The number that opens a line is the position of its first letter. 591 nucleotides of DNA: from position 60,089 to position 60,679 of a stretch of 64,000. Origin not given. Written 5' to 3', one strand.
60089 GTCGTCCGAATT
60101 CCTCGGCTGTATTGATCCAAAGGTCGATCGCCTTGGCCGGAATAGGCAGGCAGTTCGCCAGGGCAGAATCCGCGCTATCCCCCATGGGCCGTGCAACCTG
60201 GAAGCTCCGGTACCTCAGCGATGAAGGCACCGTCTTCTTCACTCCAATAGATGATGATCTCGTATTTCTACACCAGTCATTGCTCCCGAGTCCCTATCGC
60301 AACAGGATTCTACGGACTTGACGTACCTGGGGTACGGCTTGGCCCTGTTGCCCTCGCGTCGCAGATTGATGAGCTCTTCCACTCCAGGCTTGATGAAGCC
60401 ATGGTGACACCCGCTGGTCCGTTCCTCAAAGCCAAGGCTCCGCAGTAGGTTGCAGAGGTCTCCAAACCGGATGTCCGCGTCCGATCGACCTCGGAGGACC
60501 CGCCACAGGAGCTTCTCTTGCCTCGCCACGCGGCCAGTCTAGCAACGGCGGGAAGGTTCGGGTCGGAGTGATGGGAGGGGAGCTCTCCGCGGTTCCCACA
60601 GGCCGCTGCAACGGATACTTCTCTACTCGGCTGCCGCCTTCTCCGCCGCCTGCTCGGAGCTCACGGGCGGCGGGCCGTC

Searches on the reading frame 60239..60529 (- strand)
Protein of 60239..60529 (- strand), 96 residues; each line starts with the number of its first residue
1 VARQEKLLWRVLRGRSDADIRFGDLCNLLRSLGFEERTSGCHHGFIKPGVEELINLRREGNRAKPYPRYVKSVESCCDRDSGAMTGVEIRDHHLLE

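Call 76: search_protein_families(library=pfam, proteins=[window:60239-60529:-], max_evalue=0.05)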
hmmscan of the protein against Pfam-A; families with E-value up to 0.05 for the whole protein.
window:60239-60529:- (96 aa): 1 family
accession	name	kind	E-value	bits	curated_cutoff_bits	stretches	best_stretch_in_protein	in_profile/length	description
PF07927.17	HicA_toxin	-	0.013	16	27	1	24-52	3-32/58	HicA toxin of bacterial toxin-antitoxin,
